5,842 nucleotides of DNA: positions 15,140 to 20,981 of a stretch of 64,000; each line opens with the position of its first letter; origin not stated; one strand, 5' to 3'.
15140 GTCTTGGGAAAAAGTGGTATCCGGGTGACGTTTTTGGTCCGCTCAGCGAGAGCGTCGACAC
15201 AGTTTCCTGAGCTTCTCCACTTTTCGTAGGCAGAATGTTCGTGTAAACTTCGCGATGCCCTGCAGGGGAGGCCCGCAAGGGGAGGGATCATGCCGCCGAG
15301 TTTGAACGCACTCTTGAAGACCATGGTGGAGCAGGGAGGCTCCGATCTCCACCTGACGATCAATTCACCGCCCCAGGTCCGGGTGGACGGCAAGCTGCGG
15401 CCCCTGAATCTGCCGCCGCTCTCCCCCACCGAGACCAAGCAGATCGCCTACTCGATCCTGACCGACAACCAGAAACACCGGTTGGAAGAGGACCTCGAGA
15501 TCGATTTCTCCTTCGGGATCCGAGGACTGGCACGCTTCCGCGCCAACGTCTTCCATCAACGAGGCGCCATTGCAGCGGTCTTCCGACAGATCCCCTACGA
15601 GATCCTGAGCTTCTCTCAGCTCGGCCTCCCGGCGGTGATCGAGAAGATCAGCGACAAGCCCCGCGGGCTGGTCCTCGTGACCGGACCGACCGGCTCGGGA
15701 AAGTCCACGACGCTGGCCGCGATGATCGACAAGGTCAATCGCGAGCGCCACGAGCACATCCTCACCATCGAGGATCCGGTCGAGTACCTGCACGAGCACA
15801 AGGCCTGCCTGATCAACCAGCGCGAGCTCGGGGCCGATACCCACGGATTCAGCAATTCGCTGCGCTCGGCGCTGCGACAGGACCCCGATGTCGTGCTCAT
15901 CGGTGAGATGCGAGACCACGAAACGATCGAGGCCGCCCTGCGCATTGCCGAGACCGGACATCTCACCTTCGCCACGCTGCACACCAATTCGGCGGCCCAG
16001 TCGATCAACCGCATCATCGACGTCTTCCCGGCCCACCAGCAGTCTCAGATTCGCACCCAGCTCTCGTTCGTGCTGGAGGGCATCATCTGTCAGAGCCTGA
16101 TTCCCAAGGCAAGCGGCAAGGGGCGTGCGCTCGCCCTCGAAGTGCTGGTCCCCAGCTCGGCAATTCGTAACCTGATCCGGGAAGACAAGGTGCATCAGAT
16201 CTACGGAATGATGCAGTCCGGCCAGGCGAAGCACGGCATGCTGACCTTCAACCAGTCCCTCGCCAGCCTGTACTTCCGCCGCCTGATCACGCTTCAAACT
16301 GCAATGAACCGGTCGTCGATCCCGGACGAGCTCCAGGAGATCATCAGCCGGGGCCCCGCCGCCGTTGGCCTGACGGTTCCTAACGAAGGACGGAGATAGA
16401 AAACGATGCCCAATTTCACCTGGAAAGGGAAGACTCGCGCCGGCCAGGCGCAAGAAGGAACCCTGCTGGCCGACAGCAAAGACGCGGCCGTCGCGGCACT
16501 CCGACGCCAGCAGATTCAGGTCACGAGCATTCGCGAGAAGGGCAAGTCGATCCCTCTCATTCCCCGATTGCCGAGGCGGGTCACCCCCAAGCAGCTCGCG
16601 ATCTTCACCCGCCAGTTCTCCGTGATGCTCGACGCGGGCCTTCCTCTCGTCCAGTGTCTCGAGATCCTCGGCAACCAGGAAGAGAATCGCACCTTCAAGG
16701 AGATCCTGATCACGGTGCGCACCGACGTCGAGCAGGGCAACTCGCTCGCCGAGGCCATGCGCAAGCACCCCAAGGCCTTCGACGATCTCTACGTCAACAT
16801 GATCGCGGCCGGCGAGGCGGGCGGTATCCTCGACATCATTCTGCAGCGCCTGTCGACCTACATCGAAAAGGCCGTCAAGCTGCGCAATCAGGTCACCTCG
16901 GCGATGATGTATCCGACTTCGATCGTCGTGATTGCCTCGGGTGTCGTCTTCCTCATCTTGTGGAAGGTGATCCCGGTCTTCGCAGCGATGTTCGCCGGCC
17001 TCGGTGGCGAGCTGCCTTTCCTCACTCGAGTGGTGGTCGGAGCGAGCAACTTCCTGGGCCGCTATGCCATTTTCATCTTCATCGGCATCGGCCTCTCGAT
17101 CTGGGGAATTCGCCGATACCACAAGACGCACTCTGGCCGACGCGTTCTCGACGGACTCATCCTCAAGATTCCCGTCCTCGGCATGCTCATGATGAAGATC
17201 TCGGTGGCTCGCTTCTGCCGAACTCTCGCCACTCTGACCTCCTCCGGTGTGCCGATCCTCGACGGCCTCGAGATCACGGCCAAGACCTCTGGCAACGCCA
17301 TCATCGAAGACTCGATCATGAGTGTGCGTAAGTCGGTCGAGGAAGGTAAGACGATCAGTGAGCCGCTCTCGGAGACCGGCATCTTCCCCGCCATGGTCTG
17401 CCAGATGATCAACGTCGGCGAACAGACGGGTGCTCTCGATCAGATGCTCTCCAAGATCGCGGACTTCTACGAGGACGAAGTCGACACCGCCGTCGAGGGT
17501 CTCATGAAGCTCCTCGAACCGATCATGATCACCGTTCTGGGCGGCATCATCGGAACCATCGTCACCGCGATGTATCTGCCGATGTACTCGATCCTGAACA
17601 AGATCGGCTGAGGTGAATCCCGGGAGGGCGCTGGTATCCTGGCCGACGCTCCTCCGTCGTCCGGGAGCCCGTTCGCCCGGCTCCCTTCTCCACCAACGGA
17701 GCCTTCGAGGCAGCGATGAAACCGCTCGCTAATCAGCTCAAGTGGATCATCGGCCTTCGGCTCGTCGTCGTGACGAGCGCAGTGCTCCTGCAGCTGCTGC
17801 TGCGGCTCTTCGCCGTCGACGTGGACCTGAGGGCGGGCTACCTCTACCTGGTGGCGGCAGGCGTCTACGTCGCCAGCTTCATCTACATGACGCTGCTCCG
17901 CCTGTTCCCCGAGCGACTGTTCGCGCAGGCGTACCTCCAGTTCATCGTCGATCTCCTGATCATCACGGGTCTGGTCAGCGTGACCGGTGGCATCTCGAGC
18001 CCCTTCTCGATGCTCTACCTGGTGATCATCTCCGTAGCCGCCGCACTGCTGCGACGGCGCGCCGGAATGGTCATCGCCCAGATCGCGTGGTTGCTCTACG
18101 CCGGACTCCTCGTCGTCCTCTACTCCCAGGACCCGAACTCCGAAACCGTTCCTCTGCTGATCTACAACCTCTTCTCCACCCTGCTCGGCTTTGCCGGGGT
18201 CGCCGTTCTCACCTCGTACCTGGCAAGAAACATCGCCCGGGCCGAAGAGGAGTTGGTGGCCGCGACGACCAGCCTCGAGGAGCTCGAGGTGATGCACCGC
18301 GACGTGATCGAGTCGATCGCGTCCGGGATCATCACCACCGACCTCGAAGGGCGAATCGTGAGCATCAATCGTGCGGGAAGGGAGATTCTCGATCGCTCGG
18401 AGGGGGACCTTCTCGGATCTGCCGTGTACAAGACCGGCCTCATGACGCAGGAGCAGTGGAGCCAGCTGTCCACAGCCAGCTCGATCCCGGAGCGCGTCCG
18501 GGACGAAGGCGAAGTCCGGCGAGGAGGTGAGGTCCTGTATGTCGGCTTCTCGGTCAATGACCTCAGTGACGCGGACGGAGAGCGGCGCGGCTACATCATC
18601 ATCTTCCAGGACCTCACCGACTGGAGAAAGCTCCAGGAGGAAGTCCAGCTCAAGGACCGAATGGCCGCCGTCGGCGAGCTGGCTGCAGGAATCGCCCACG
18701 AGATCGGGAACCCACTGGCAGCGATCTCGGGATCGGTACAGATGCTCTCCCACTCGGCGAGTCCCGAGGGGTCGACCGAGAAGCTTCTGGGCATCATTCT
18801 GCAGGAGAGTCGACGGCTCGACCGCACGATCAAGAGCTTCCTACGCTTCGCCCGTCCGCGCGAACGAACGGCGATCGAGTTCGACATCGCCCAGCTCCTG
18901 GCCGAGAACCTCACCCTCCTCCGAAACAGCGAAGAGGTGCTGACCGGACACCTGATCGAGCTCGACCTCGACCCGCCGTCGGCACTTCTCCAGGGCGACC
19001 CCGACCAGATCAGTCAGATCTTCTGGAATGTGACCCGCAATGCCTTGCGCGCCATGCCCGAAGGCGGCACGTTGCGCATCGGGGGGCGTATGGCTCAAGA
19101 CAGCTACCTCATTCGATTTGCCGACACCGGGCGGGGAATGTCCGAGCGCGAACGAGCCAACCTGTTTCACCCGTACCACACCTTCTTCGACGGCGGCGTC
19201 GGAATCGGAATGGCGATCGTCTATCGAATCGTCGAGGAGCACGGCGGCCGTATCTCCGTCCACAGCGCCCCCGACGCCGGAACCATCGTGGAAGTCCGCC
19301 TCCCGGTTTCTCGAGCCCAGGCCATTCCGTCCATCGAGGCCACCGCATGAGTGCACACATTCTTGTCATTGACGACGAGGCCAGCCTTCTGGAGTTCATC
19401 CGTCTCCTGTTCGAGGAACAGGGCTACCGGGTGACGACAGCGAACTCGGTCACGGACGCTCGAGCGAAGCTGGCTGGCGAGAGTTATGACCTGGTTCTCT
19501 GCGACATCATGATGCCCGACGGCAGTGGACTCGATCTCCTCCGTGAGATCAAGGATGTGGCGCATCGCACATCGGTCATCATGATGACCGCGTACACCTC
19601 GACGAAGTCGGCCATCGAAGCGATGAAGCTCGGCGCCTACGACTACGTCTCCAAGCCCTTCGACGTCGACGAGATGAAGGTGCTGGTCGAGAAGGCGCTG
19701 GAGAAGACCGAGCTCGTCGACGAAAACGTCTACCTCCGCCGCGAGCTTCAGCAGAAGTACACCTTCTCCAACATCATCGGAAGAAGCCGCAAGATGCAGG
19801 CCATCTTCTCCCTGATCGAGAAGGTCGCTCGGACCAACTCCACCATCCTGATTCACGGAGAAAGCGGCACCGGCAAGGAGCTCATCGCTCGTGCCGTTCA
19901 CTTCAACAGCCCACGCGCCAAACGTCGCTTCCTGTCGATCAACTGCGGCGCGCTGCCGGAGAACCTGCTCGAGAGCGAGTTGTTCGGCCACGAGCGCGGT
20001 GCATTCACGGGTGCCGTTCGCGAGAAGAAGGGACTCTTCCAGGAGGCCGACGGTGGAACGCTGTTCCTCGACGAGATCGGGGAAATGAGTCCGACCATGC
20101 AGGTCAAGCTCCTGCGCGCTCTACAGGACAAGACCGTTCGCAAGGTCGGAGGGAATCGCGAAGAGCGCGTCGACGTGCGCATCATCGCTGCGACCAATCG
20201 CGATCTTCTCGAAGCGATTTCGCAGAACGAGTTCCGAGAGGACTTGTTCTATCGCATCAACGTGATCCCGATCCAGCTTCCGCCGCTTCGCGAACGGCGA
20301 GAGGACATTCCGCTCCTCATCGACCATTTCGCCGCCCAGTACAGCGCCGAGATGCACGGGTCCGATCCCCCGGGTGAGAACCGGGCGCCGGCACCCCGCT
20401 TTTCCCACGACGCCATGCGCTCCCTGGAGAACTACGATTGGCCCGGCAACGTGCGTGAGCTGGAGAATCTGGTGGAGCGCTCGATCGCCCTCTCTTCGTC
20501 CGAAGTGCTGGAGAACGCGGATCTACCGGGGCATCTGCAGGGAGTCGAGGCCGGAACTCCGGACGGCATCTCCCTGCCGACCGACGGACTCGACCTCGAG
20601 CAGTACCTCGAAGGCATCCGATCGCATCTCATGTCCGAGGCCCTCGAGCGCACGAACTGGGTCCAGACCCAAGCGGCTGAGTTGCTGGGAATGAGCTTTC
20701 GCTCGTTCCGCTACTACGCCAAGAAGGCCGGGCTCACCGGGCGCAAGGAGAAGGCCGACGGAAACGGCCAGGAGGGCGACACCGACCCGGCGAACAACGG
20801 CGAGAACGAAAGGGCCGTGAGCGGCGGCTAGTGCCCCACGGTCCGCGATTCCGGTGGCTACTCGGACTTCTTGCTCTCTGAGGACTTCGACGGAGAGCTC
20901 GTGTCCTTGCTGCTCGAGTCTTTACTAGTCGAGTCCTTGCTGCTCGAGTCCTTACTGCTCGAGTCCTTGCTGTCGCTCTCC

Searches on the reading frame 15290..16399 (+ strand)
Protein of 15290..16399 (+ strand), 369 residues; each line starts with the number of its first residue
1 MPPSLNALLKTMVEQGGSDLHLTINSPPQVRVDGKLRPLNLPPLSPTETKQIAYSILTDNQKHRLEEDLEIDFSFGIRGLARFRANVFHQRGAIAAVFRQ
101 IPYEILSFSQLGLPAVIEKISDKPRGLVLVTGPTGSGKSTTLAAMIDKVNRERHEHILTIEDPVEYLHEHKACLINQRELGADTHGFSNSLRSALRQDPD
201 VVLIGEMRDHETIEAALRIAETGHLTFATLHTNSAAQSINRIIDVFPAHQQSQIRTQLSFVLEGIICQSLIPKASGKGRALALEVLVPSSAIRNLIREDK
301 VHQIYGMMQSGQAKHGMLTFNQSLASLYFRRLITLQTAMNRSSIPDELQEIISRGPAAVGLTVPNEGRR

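Call 79: search_protein_families(library=ncbifam, proteins=[window:15290-16399:+], max_evalue=0.00001)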
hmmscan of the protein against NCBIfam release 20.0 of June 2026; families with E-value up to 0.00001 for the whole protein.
window:15290-16399:+ (369 aa): 18 families
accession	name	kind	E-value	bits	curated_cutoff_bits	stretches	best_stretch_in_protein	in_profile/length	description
TIGR01420.1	pilT_fam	subfamily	3.9e-149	496.5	319.1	1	5-346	2-342/343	PilT/PilU family type 4a pilus ATPase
TIGR02533.1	type_II_gspE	equivalog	7.7e-43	146.8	630.25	1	105-245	219-359/486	type II secretion system ATPase GspE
TIGR02525.1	plasmid_TraJ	equivalog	2.3e-41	142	368.3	1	82-297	101-323/372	plasmid transfer ATPase TraJ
TIGR02538.1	type_IV_pilB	equivalog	1e-40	139.9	675.65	1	6-245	186-432/564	type IV-A pilus assembly ATPase PilB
TIGR02524.1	dot_icm_DotB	equivalog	1.3e-40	139.7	463.3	1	4-318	5-331/358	Dot/Icm type IV secretion system ATPase DotB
NF007755.0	PRK10436.1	equivalog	4.4e-39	134.4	617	1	5-284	89-368/465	type II secretion system protein GspE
NF041000.1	ATPase_ComGA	equivalog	9.4e-37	126.5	300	1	117-272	120-266/267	competence type IV pilus ATPase ComGA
NF053534.1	T4PilAsmATPsTfpB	equivalog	3.2e-34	118.3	850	1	107-245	314-452/584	type IV pilus assembly ATPase TfpB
TIGR02782.1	TrbB_P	equivalog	7.1e-16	58.4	304.55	1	125-256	136-266/303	P-type conjugative transfer ATPase TrbB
TIGR02788.1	VirB11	equivalog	1.4e-15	57.1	249.95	1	127-251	146-271/308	P-type DNA transfer ATPase VirB11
TIGR03819.1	heli_sec_ATPase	hypoth_equivalog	3.7e-15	55.9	373.15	1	125-241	178-296/340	TadA family conjugal transfer-associated ATPase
NF058587.1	archaellum_moto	equivalog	4.5e-15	55.4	550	1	128-242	278-393/527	archaellum flagellar ATPase motor FlaI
NF010469.0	PRK13894.1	subfamily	1.8e-13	50.6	508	1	116-252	141-274/320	conjugal transfer ATPase TrbB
NF010407.0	PRK13833.1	subfamily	3.7e-11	43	499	1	125-254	144-271/323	conjugal transfer protein TrbB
NF010425.0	PRK13851.1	equivalog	6.4e-11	41.7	461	1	125-246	162-284/344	type IV secretion system protein VirB11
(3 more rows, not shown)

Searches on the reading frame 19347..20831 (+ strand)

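Call 79: search_protein_families(library=ncbifam, proteins=[window:19347-20831:+], max_evalue=0.00001)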
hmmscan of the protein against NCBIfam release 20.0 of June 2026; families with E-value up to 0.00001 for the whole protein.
window:19347-20831:+ (494 aa): 110 families (the best 25 are shown)
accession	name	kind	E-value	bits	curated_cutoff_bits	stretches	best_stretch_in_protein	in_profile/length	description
NF008469.0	PRK11361.1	equivalog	4.5e-140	467.4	714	1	4-462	6-455/461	acetoacetate metabolism transcriptional regulator AtoC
TIGR01818.1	ntrC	equivalog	8.4e-128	427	558.6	1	5-406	1-392/463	nitrogen regulation protein NR(I)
NF007689.0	PRK10365.1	equivalog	1.2e-121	406.6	760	1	4-451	7-432/441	sigma-54-dependent response regulator transcription factor ZraR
TIGR02915.1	PEP_resp_reg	equivalog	8.7e-120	400.6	502.6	1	5-452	1-433/445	PEP-CTERM-box response regulator transcription factor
NF011695.0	PRK15115.1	equivalog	6.5e-115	384.4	763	1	2-405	6-390/445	two-component system response regulator GlrR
TIGR01817.1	nifA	equivalog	7.5e-115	384.7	528.85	1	107-393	164-438/534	nif-specific transcriptional activator NifA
NF051870.1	NAssimRespRegNtrX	equivalog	1.4e-107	360.4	600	1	3-390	2-375/452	nitrogen assimilation response regulator NtrX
NF038308.1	RNA_repair_RtcR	equivalog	4.6e-107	359.1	650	1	72-453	110-503/530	RNA repair transcriptional activator RtcR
NF041552.1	TF_PrdR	equivalog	7.3e-106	354.8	795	1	100-457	227-571/577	sigma-54 dependent transcriptional regulator PrdR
NF041946.1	LuxO_transreg_Vib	equivalog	4.9e-104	348.7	800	1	8-401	2-384/463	quorum-sensing sigma-54 dependent transcriptional regulator LuxO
NF008176.1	PRK10923.1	equivalog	2.8e-103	346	620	1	4-401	5-389/469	nitrogen regulation protein NR(I)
NF050807.1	TransRegFlbDCaul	equivalog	3.3e-98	329.5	750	1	24-460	22-437/454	sigma-54-dependent transcriptional regulator FlbD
NF003451.0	PRK05022.1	equivalog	1.3e-96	324.4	476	1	91-463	133-510/512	nitric oxide reductase transcriptional regulator NorR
NF049963.1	RespRegFlgRCampy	domain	2e-93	313.6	750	1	20-393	18-377/429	fla regulon two-component system response regulator FlgR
NF011958.0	PRK15429.1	equivalog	4.2e-88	296.7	830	1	118-405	355-633/692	formate hydrogenlyase transcriptional activator FlhA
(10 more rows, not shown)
